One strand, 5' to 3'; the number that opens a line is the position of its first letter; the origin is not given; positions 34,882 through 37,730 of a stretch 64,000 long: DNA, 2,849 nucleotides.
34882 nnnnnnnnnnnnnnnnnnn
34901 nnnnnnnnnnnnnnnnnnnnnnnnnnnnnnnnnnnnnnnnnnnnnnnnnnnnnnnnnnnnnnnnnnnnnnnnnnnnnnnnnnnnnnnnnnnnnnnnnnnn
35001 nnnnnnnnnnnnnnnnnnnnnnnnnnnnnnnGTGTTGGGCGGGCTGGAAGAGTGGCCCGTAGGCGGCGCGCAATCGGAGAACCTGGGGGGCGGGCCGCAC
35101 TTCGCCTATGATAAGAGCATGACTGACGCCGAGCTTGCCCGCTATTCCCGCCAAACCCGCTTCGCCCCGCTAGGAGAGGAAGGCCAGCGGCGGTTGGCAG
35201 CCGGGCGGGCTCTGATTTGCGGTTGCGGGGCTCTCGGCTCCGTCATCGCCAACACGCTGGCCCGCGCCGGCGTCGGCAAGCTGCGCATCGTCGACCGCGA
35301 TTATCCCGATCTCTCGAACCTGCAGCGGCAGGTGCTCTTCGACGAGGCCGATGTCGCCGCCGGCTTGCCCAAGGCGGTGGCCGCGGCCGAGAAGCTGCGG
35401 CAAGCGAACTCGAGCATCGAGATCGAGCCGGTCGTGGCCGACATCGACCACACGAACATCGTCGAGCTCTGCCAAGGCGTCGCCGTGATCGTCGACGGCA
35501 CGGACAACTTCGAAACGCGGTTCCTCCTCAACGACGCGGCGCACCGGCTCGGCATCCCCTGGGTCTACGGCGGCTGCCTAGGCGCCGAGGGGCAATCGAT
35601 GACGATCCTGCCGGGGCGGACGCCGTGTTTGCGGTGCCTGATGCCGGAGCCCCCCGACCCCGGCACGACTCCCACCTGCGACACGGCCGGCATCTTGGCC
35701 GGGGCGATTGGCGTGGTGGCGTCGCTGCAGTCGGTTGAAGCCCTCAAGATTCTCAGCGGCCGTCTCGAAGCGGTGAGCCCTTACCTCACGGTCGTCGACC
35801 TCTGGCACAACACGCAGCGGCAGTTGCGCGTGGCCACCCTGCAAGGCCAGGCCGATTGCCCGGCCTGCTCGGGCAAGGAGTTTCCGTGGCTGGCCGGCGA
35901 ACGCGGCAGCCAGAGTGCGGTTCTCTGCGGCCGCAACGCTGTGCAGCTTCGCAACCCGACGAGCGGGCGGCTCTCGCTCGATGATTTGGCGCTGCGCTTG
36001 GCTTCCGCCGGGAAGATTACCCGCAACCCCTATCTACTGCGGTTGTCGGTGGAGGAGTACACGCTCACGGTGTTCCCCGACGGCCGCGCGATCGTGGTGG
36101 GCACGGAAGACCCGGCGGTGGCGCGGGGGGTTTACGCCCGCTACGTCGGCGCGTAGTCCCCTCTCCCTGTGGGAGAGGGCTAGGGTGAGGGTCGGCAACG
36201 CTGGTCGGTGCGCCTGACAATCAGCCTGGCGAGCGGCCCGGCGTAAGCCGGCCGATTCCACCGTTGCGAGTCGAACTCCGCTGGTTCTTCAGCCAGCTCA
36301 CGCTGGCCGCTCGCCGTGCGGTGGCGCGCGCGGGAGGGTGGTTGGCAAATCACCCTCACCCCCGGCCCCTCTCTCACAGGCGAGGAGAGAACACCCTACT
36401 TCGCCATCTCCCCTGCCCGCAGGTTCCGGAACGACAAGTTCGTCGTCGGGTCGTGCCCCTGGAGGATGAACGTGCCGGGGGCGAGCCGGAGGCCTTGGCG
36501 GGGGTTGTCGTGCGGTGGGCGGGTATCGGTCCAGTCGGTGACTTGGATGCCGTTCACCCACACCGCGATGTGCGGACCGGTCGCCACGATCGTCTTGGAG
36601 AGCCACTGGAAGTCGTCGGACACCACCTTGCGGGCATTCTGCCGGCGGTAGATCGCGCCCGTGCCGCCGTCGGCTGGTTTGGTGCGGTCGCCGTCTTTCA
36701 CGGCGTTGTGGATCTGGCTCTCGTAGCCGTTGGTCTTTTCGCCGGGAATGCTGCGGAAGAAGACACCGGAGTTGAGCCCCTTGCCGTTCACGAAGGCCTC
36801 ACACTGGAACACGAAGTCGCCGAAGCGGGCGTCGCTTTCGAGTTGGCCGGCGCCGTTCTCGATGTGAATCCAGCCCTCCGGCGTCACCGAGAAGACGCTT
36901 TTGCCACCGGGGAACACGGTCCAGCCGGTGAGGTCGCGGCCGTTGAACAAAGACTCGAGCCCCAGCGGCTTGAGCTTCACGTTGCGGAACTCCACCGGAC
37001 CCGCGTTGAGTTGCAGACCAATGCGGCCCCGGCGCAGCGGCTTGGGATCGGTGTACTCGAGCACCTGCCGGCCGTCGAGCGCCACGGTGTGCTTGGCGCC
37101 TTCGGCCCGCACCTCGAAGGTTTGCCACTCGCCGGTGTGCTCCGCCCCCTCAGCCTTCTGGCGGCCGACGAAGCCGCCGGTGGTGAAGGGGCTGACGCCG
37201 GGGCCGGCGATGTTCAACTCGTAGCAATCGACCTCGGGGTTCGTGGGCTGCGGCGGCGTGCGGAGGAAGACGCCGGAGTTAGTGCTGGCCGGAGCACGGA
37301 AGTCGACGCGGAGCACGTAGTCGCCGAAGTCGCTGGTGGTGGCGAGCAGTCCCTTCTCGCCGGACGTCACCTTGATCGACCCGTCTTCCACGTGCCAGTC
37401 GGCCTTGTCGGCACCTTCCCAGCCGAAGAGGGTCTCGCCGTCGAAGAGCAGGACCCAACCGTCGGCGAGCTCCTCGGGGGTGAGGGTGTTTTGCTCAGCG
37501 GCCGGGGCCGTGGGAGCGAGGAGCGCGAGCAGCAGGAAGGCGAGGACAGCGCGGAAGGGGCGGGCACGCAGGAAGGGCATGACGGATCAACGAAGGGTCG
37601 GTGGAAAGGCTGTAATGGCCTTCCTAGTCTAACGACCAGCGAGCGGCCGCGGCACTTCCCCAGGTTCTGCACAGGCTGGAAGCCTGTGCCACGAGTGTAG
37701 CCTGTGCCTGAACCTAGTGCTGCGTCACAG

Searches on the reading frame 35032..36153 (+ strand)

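Call 20: search_protein_families(library=pfam, proteins=[window:35032-36153:+], max_evalue=0.001)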
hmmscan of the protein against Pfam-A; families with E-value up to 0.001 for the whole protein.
window:35032-36153:+ (374 aa): 1 family
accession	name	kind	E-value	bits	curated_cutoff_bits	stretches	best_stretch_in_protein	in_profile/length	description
PF00899.27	ThiF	-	2.9e-75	252.9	28.1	1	38-270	1-232/238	ThiF family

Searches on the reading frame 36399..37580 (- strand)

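Call 20: search_protein_families(library=pfam, proteins=[window:36399-37580:-], max_evalue=0.001)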
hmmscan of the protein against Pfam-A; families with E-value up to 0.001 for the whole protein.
window:36399-37580:- (394 aa): 1 family
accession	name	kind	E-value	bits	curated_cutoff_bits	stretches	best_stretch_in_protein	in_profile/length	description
PF06439.18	3keto-disac_hyd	-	2.2e-73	246.7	26.8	2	41-204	1-187/187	3-keto-disaccharide hydrolase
